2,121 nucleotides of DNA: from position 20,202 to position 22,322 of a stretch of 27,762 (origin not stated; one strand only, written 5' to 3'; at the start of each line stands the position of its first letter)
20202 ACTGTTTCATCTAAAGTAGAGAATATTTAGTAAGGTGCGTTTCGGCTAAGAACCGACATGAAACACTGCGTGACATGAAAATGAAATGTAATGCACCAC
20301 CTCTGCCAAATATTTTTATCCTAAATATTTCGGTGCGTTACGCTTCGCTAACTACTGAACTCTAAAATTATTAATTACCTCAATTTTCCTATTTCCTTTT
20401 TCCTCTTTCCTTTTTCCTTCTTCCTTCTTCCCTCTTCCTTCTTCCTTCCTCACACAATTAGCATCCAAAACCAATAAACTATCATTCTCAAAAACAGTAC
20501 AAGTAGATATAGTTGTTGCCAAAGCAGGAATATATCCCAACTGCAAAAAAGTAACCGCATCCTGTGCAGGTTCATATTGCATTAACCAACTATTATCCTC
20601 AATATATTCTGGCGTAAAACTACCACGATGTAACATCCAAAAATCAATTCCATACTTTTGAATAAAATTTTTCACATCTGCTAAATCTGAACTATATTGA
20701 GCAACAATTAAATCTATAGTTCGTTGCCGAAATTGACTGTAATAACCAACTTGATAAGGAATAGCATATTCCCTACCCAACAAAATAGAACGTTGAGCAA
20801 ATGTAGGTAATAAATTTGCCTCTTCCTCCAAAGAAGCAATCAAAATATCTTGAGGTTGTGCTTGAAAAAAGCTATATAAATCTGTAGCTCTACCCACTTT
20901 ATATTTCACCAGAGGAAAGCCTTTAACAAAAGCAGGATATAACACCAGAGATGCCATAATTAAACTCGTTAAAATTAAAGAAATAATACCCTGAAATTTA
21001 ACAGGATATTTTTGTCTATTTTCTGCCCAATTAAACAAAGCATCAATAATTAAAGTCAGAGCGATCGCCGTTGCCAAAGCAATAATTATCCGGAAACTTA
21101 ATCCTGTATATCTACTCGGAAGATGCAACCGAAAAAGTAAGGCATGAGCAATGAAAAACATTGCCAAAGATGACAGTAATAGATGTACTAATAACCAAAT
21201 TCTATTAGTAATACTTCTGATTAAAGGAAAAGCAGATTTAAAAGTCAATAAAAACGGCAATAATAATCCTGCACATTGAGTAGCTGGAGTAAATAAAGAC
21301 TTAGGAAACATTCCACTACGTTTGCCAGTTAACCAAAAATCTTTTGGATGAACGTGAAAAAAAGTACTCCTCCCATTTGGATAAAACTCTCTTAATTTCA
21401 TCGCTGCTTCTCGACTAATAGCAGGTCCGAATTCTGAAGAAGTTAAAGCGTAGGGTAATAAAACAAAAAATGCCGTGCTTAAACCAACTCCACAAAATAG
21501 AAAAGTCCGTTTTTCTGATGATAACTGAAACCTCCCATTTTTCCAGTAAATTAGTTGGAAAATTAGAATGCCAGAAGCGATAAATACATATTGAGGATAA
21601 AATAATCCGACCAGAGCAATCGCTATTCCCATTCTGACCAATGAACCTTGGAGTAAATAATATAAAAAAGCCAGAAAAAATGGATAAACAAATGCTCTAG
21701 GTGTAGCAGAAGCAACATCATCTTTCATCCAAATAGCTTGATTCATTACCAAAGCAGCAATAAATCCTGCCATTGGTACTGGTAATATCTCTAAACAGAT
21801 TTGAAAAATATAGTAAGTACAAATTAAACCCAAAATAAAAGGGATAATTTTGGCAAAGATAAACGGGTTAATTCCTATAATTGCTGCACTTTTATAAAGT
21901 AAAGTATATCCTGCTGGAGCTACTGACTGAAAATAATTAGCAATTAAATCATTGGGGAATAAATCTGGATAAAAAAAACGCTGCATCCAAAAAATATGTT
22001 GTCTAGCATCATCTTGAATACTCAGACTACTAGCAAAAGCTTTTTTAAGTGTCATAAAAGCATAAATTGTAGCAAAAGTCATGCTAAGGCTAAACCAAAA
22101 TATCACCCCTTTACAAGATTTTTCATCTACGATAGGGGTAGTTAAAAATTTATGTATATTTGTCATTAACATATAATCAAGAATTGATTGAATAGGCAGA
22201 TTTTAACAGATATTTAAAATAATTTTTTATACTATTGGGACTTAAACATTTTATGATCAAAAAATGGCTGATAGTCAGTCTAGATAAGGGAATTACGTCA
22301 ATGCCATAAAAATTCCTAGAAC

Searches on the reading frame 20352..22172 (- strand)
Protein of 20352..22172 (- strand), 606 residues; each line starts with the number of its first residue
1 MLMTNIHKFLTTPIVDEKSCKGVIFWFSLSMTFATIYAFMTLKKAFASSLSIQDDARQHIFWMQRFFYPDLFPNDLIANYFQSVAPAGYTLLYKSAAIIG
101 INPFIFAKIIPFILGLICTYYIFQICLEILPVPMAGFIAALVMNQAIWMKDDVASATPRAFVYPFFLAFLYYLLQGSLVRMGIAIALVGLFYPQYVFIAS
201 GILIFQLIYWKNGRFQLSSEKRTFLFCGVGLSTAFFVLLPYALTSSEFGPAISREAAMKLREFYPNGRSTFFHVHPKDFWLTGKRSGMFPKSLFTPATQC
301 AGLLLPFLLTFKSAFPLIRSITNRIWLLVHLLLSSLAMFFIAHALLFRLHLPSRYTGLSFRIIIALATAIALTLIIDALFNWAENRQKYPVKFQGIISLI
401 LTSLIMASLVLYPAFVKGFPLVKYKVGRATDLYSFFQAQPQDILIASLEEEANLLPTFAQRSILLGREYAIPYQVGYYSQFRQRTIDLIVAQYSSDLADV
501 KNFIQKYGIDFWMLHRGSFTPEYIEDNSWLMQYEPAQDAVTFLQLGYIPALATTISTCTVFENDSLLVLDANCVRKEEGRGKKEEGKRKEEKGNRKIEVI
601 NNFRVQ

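Call 10: search_protein_families(library=pfam, proteins=[window:20352-22172:-])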
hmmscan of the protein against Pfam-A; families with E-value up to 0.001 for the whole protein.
window:20352-22172:- (606 aa): 0 families

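Call 41: find_encoding_contigs(protein=window:20352-22172:-, flank=10000, max_places=10)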
Protein window:20352-22172:- (606 aa): 3 contigs read that carry it; 1 place shown.
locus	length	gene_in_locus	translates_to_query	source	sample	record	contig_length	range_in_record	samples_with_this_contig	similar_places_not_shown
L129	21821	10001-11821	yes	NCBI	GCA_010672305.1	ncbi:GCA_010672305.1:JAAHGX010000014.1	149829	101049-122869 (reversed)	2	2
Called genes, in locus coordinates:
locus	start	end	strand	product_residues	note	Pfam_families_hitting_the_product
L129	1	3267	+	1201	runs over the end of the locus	PF01855:POR_N, PF17147:PFOR_II, PF01558:POR, PF10371:EKR, PF12838:Fer4_7, PF13187:Fer4_9, PF13237:Fer4_10, PF13484:Fer4_16, +7 more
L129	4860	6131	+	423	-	PF00091:Tubulin, PF12327:FtsZ_C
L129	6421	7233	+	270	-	PF08543:Phos_pyr_kin, PF00294:PfkB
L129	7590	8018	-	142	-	PF10719:ComFB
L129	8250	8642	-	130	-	PF08870:DndE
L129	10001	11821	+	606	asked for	-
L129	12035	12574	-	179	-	-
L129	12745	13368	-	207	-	-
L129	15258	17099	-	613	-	PF06480:FtsH_ext, PF06068:TIP49 (faint), PF00004:AAA, PF07728:AAA_5 (weak), PF17862:AAA_lid_3, PF01434:Peptidase_M41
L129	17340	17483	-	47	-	-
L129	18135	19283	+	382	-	PF13174:TPR_6 (faint), PF13424:TPR_12 (faint), PF00515:TPR_1 (faint), PF13431:TPR_17 (faint), PF13181:TPR_8 (weak), PF13414:TPR_11, PF13181:TPR_8 (weak), PF13414:TPR_11, +5 more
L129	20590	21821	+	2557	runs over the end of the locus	PF13489:Methyltransf_23, PF00534:Glycos_transf_1, PF13692:Glyco_trans_1_4, PF01209:Ubie_methyltran, PF02353:CMAS, PF03848:TehB, PF05891:Methyltransf_PK, PF08241:Methyltransf_11, +9 more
